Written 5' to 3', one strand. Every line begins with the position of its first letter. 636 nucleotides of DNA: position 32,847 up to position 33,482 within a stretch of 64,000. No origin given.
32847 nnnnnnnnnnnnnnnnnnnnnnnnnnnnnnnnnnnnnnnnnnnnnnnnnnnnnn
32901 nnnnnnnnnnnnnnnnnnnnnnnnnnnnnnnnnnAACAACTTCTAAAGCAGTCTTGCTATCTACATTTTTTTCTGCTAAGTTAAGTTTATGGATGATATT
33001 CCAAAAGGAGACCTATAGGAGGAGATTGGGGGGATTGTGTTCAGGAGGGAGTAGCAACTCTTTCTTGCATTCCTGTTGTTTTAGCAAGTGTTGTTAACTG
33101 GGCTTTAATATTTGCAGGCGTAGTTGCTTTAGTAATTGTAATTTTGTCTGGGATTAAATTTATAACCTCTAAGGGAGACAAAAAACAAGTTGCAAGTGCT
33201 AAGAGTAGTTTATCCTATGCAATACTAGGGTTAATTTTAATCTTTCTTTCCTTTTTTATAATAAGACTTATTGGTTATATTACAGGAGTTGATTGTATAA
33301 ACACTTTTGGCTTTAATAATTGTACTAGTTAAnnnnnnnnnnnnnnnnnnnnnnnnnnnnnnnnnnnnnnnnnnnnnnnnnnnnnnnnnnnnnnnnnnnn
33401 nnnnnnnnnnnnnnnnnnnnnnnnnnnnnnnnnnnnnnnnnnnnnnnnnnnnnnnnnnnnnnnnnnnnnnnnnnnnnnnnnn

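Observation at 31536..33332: Array of four pilin-like paralogs sharing a 'GG-x-W-x-x-SQGDK-x-KV-x-A-R' inter-helix motif; fourth copy start-less with a G6 tract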

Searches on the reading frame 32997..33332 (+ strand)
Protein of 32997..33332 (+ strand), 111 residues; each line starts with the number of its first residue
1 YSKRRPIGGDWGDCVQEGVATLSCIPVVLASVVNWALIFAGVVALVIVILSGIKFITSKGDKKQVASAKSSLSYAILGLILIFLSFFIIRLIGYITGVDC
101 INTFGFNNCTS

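Call 4: search_protein_families(library=pfam, proteins=[window:32997-33332:+], max_evalue=0.1)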
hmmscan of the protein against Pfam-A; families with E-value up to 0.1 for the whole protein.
window:32997-33332:+ (111 aa): 3 families
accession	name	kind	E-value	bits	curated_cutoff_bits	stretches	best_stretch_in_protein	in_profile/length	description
PF18895.5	T4SS_pilin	-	2.5e-09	37.5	26.6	1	26-91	6-70/71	Type IV secretion system pilin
PF14293.11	YWFCY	-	0.0017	18.8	24.4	1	38-91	55-110/144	YWFCY protein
PF01059.23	Oxidored_q5_N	-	0.0039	17.7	22.7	1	20-92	7-77/110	NADH-ubiquinone oxidoreductase chain 4, amino terminus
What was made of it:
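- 33015..33332 (+): Body of c4 in frame 0 (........…NNCTS). It comprises an N-terminal Cys pair, both helices, the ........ loop and a C-terminal Cys pair. PF18895, 37.5 bits (call 4).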

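Call 9: search_protein_families(library=ncbifam, proteins=[window:32997-33332:+], max_evalue=0.01)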
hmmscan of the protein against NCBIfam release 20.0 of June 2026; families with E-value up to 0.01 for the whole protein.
window:32997-33332:+ (111 aa): 2 families
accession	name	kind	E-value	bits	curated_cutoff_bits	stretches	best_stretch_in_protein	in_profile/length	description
NF045849.1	ICE_MMCAP2_0565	equivalog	0.00036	20.1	40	1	30-92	14-76/80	Mbov_0395 family pilin-like conjugal transfer protein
NF002765.0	PRK02833.1-3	equivalog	0.0016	18.5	145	1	23-92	9-73/136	phosphate-starvation-inducible protein PsiE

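Call 12: find_homologous_proteins(query=window:33015-33329:+, max_evalue=0.001)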
Query window:33015-33329:+ (105 aa): 34 proteins with E <= 0.001 among 81 candidates.
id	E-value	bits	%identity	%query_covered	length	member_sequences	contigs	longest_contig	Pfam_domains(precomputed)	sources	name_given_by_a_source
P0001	1.8e-49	184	85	98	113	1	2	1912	PF18895.6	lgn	-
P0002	2.8e-49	183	86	97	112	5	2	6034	PF18895.6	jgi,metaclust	metaclust:\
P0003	6.1e-47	176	81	98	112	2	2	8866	PF18895.6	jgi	jgi:uncharacterized membrane protein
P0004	1.6e-46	175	81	96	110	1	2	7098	PF18895.6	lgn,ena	-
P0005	3.3e-33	132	63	93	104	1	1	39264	PF18895.6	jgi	jgi:hypothetical protein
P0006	1.4e-31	127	59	95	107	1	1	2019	PF18895.6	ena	-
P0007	4.6e-31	125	57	95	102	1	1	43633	PF18895.6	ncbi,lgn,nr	ncbi:MAG: pilin [Patescibacteria group bacterium]|nr:pilin [Patescibacteria group bacterium]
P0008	5.2e-31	125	60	94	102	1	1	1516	PF18895.6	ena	-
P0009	1.5e-30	123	59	96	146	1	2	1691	PF18895.6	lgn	-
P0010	3.7e-30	122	59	92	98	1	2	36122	PF18895.6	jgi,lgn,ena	-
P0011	4.8e-30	122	56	98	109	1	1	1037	PF18895.6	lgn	-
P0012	1.3e-29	120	55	97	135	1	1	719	PF18895.6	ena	-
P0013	1.6e-29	120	58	94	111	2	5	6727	PF18895.6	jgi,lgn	jgi:hypothetical protein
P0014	1.3e-28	117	60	95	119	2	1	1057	PF18895.6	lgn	-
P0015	6.4e-28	115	54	95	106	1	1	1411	PF18895.6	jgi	jgi:heme O synthase-like polyprenyltransferase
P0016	7.4e-28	115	61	90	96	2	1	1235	PF18895.6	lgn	-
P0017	9.9e-28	114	58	88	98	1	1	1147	PF18895.6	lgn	-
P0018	2.2e-27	113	58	88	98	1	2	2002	PF18895.6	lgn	-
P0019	3.0e-27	113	54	95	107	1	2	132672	PF18895.6,PF04956.19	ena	-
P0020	5.3e-27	112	60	87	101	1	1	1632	PF18895.6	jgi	-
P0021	1.0e-26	111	59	87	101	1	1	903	PF18895.6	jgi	-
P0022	1.9e-26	110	58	87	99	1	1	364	PF18895.6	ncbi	-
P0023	2.8e-26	110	52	95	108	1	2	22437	PF18895.6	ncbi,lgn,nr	ncbi:MAG: hypothetical protein KBD46_00565 [Candidatus Levybacteria bacterium]|nr:hypothetical prote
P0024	5.0e-26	109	57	87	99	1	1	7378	PF18895.6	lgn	-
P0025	2.3e-25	107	54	94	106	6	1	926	PF18895.6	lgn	-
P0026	3.8e-25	106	57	88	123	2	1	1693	PF18895.6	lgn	-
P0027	6.3e-25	105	54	92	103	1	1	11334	PF18895.6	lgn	-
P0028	7.6e-25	105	54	89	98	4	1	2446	PF18895.6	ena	-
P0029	1.1e-24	104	53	90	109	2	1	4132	PF18895.6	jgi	-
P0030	6.7e-24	102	55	88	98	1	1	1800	PF18895.6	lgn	-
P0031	2.6e-23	100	55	88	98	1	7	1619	PF18895.6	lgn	-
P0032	1.5e-22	98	53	87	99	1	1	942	PF18895.6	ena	-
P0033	1.6e-22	98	52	85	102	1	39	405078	PF18895.6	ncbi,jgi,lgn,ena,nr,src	ncbi:MAG: hypothetical protein A3C30_03855 [Candidatus Levybacteria bacterium RIFCSPHIGHO2_02_FULL_4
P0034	2.1e-19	87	49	86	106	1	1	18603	PF18895.6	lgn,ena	-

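Call 14: find_encoding_contigs(protein=P0003, flank=6000, max_places=4)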
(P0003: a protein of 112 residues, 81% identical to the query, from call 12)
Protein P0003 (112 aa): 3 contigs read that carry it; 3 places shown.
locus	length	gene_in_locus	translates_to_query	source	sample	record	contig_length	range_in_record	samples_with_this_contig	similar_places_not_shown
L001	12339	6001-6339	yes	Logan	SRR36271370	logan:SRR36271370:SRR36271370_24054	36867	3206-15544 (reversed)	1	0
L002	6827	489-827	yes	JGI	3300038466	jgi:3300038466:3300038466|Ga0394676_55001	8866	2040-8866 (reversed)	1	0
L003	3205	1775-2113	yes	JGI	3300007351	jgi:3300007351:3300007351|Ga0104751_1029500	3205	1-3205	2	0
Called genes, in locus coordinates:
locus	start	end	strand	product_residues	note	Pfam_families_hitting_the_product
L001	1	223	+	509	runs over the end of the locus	-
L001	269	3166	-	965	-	-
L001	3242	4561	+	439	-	PF00486:Trans_reg_C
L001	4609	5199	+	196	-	PF18895:T4SS_pilin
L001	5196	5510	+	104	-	PF18895:T4SS_pilin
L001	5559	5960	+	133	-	PF18895:T4SS_pilin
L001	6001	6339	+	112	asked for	PF18895:T4SS_pilin (weak)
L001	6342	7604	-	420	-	-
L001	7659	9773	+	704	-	-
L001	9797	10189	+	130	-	-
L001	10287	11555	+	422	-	PF12666:PrgI, PF13620:CarboxypepD_reg (weak)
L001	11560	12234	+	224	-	PF26593:TraC-like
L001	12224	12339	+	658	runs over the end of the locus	PF19044:P-loop_TraG, PF01935:DUF87, PF12846:AAA_10 (weak)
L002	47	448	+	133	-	PF18895:T4SS_pilin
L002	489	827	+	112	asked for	PF18895:T4SS_pilin (weak)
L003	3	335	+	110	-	?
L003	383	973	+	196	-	PF18895:T4SS_pilin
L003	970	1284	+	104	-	PF18895:T4SS_pilin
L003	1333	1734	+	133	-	PF18895:T4SS_pilin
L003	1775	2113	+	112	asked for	PF18895:T4SS_pilin (weak)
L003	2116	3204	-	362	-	?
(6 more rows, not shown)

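Call 15: find_encoding_contigs(protein=P0002, flank=6000, max_places=4)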
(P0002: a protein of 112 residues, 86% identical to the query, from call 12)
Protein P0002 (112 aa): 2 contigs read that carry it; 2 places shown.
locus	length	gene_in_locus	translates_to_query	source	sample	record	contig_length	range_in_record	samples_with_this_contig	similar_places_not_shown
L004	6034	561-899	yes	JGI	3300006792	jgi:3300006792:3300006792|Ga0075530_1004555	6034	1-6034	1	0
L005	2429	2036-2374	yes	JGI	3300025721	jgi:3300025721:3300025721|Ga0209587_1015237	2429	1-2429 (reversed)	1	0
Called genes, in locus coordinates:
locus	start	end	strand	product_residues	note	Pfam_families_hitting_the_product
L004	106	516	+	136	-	PF18895:T4SS_pilin (weak)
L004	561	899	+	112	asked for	PF18895:T4SS_pilin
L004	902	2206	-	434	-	-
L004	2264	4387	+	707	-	-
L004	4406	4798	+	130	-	-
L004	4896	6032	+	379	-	?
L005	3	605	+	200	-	?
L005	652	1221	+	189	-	PF18895:T4SS_pilin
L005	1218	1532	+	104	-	PF18895:T4SS_pilin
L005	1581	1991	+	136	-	PF18895:T4SS_pilin (weak)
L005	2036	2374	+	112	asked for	PF18895:T4SS_pilin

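Call 16: find_encoding_contigs(protein=P0004, flank=6000, max_places=4)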
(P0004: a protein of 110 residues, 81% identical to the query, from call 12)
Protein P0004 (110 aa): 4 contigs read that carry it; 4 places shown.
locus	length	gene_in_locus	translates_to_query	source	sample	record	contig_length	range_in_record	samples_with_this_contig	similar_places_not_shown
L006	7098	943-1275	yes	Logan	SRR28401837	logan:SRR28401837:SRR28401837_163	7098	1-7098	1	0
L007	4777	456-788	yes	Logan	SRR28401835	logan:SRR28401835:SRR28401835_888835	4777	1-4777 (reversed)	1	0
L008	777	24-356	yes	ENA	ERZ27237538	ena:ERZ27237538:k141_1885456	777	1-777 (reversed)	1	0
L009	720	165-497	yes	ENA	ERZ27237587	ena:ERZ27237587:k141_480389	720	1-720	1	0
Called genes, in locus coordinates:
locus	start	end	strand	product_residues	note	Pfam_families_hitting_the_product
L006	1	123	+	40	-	?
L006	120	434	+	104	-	PF18895:T4SS_pilin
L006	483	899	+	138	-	PF18895:T4SS_pilin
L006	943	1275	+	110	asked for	PF18895:T4SS_pilin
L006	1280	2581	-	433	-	-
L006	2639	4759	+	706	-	-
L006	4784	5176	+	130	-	-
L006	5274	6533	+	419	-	PF12666:PrgI, PF13620:CarboxypepD_reg (weak)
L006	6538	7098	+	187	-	?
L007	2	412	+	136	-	?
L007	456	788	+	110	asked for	PF18895:T4SS_pilin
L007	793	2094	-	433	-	-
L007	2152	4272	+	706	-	-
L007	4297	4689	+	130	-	-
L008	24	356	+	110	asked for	PF18895:T4SS_pilin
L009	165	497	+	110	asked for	PF18895:T4SS_pilin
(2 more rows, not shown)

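Call 17: find_encoding_contigs(protein=P0001, flank=6000, max_places=4)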
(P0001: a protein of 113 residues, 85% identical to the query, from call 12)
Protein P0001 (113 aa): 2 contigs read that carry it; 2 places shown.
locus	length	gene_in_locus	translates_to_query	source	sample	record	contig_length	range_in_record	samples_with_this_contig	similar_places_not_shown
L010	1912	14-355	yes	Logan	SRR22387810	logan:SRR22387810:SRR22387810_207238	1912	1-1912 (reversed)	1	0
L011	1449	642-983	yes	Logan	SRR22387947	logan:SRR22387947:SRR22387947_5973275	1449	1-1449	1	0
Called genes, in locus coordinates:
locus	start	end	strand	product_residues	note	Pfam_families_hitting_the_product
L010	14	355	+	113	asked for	PF18895:T4SS_pilin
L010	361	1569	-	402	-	-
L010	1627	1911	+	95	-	?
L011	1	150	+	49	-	?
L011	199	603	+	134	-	PF18895:T4SS_pilin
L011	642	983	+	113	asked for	PF18895:T4SS_pilin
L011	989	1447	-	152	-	?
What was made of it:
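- The order regulator-c1-c2-c3-c4 is the same in L001, L003 and L005; L006 carries c2-c3-c4 at a contig end (calls 14-17). The genes are conserved next to PrgI and VirB4 (calls 14-17).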

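Call 21: find_related_loci(query=window:33024-33329:+, collection=genome_contigs, flank=6000)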
Query window:33024-33329:+ (102 aa) in genome_contigs; peptide patterns used: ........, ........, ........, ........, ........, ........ (x = any residue, [..] = any of these).
600 stretches matched a pattern (row limit reached: there are more); 3 encode a relative of the query (tblastn E <= 1e-3); 3 distinct loci.
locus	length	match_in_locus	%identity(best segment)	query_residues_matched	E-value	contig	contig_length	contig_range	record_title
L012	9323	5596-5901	47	2-100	1e-30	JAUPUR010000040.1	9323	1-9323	MAG: Patescibacteria group bacterium isolate erpe_2018_sw_18hr_WHONDRS-SW48-000091_B_bin.71 scaffold_246871, whole genom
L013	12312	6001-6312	42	1-100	2e-24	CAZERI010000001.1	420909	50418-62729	MAG TPA_asm: uncultured Gammaproteobacteria bacterium isolate SRP278252_co1_729 genome assembly, contig: NODE_5_length_4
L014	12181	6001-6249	34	6-88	3e-12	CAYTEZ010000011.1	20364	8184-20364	MAG TPA_asm: uncultured Gammaproteobacteria bacterium isolate SRP170004_co1_41 genome assembly, contig: NODE_4059_length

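Call 22: find_related_loci(query=window:33024-33329:+, collection=metagenome_contigs, flank=3000)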
Query window:33024-33329:+ (102 aa) in metagenome_contigs; peptide patterns used: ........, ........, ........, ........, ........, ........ (x = any residue, [..] = any of these).
600 stretches matched a pattern (row limit reached: there are more); 3 encode a relative of the query (tblastn E <= 1e-3); 3 distinct loci.
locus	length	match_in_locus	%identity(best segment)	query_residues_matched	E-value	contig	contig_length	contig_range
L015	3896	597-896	87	1-100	5e-56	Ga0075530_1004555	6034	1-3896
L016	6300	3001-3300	68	1-100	2e-35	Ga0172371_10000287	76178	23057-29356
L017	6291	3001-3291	34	1-93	2e-13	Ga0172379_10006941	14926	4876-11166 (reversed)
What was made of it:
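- Tried and rejected: Scans of genome_contigs and metagenome_contigs returned only relatives at up to 87% identity, with no contig of the same species (calls 21, 22).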

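Call 25: search_protein_families(library=pfam, proteins=[L001:7659-9773:+], max_evalue=0.0001)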
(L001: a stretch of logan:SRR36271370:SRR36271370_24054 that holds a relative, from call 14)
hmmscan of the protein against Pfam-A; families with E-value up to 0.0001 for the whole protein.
L001:7659-9773:+ (704 aa): 0 families

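Call 46: predict_structure(alignment_id=A1)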
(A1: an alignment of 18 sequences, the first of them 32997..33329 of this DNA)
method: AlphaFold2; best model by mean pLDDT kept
length: 111 residues; sequences in the alignment: 18
mean_pLDDT: 71.6   pTM: 0.43
mean pLDDT of the five models: 71.6, 63.9, 63.9, 62.3, 61.2
residues with pLDDT >= 90: 0; 70-90: 73; 50-70: 30; < 50: 8
segments of 3 or more residues with pLDDT < 50: 1-6
pLDDT, mean of each block of 10 residues (from residue 1): 48 70 72 80 85 75 74 82 82 69 53 43
secondary structure, 60 per line:
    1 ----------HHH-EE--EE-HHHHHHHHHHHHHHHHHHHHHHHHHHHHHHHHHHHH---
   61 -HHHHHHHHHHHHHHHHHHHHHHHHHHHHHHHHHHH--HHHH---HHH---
elements in order: H22-57 H62-96 H99-102
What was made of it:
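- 33015..33332 (+): AlphaFold model with helices at 22-57 and 62-96 (call 46).
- On VirB2/TrbC conjugative pilin (Pfam PF04956): The model is a hairpin with pLDDT 71.6 (call 46).
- The AlphaFold model of c4 has helices 22-57 and 62-96 joined by a 4-residue loop (call 46).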

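Call 48: fold_search(model_id=the predicted structure, library=pdb)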
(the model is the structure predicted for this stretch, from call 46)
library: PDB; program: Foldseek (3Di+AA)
matches with E <= 10: 8; with E <= 0.001: 0
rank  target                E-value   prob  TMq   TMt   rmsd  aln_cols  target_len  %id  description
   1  1skv_B                3.7e+00  0.20  0.26  0.46   5.6        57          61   21  Crystal Structure of D-63 from Sulfolobus Spindle Virus 1 (released 2004-07-13)
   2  1skv_A                5.1e+00  0.18  0.27  0.46   5.5        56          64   20  Crystal Structure of D-63 from Sulfolobus Spindle Virus 1 (released 2004-07-13)
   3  5jje_B                5.7e+00  0.11  0.28  0.44   7.5        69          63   20  Structure of the SRII/HtrII Complex in I212121 space group ("U" shape) (released 2017-02-15)
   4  1skv_C                6.9e+00  0.11  0.22  0.42   5.5        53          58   23  Crystal Structure of D-63 from Sulfolobus Spindle Virus 1 (released 2004-07-13)
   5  5jjn_B                7.3e+00  0.23  0.31  0.50   2.8        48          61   21  Structure of the SRII/HtrII(G83F) Complex in P212121 space group ("V" shape) (released 2017-02-15)
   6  8dfu_0                9.3e+00  0.25  0.54  0.68   3.6        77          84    9  Cryo-EM structure of conjugation pili from Aeropyrum pernix (released 2023-03-22)
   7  7zcm_B                9.3e+00  0.18  0.32  0.48   2.8        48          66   21  Dark state structure of Sensory Rhodopsin II in complex with HtrII solved by room temperature serial synchrotron cryst (released 2023-11-29)
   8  9n6c_A                9.9e+00  0.21  0.38  0.11   4.0        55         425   14  Structure of the Retron IA Complex without the HNH Nuclease (released 2025-04-23)
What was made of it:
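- On VirB2/TrbC conjugative pilin (Pfam PF04956): 8dfu (A. pernix conjugation pilus) gives the best TM-score, 0.54 normalised by query and 0.68 by target, but E = 9.3 (call 48).
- Closest known: VirB2/TrbC/TraA conjugative pilins of diderm T4SS. Same: 8dfu gives the best TM-score in the PDB (call 48).
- Its best TM-score in the PDB is to the Aeropyrum pernix conjugation pilus, 8dfu (call 48). Foldseek E = 9.3 for 8dfu, and a helical hairpin is a very simple fold (call 48).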

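Call 52: search_protein_families(library=pfam, alignment_id=A1, max_evalue=1)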
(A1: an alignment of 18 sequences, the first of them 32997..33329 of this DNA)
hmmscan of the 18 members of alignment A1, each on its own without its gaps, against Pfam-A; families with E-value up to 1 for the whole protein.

A. member 1, window:32997-33329:+ (111 aa): 6 families
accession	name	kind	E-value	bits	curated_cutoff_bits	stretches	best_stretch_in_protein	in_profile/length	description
PF18895.5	T4SS_pilin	-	2.5e-09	37.5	26.6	1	26-91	6-70/71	Type IV secretion system pilin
PF14293.11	YWFCY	-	0.0017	18.8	24.4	1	38-91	55-110/144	YWFCY protein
PF01059.23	Oxidored_q5_N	-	0.0039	17.7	22.7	1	20-92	7-77/110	NADH-ubiquinone oxidoreductase chain 4, amino terminus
PF20535.3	DUF6750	-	0.13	12.6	27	1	35-92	62-117/128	Family of unknown function (DUF6750)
PF03294.19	Pox_Rap94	-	0.13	10.8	25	1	41-85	492-536/796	RNA polymerase-associated transcription specificity factor, Rap94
PF04956.18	TrbC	-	0.36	11.5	27.9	1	30-89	42-95/98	TrbC/VIRB2 pilin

B. families by the number of members that match (of 18 scanned): 37 families (the first 25 are shown)
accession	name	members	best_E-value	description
PF18895.5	T4SS_pilin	18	8.8e-13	Type IV secretion system pilin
PF04956.18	TrbC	12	1.4e-05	TrbC/VIRB2 pilin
PF04306.18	DUF456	6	0.00082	Protein of unknown function (DUF456)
PF14293.11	YWFCY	5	0.0015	YWFCY protein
PF01059.23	Oxidored_q5_N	5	0.0039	NADH-ubiquinone oxidoreductase chain 4, amino terminus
PF20535.3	DUF6750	5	0.0072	Family of unknown function (DUF6750)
PF23960.2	DUF7289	4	0.0035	Family of unknown function (DUF7289)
PF20563.3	DUF6773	4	0.1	Family of unknown function (DUF6773)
PF07786.18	HGSNAT_cat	3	0.0016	Heparan-alpha-glucosaminide N-acetyltransferase, catalytic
PF19607.4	DUF6112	3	0.002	Family of unknown function (DUF6112)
PF02322.20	Cyt_bd_oxida_II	3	0.0027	Cytochrome bd terminal oxidase subunit II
PF07331.16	TctB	3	0.02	Tripartite tricarboxylate transporter TctB family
PF23600.1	DUF7139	3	0.038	Domain of unknown function (DUF7139)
PF06123.17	CreD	3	0.042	Inner membrane protein CreD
PF03294.19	Pox_Rap94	2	0.067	RNA polymerase-associated transcription specificity factor, Rap94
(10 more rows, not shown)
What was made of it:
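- On Pfam PF18895 T4SS_pilin: All 18 members of the c4 orthologue alignment hit it (call 52).
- On VirB2/TrbC conjugative pilin (Pfam PF04956): Among orthologues, 12 of 18 hit weakly, best E = 1.4e-5 (call 52).
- Closest known: VirB2/TrbC/TraA conjugative pilins of diderm T4SS. Same: Weak PF04956 hits in 12 of 18 c4 orthologues (call 52).
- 18 of 18 members of the c4 alignment (the window copy and 17 orthologues) hit PF18895, and 12 of 18 weakly hit PF04956 TrbC/VirB2, best E = 1.4e-5 (call 52).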

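Call 60: search_protein_families(library=phrogs, proteins=[window:32997-33332:+], max_evalue=0.01)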
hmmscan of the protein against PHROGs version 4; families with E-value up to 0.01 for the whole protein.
window:32997-33332:+ (111 aa): 0 families

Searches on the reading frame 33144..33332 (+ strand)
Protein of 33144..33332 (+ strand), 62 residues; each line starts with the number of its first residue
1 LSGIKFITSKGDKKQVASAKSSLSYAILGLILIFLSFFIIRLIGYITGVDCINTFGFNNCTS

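Call 37: find_encoding_contigs(protein=window:33144-33332:+, flank=3000, max_places=10)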
Protein window:33144-33332:+ (62 aa): no gene with exactly this product is on record in the collection.

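Call 63: find_encoding_contigs(protein=window:33144-33329:+, flank=3000, max_places=10)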
Protein seq(62 aa) (62 aa): no gene with exactly this product is on record in the collection.

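Call 64: list_cluster_members(proteins=[window:33144-33329:+, window:33141-33329:+, window:33135-33329:+, window:32954-33094:+, window:33108-33329:+])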
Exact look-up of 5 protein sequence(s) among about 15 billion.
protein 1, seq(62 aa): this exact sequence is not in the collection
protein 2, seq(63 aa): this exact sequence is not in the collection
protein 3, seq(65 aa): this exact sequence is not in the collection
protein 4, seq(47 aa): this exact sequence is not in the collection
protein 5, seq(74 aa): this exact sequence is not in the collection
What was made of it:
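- Tried and rejected: My first look-ups of TTG-start ORFs used a leading L instead of M. I repeated the 62-aa c4 ORF with a leading M, with the same negative result (calls 63, 64).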
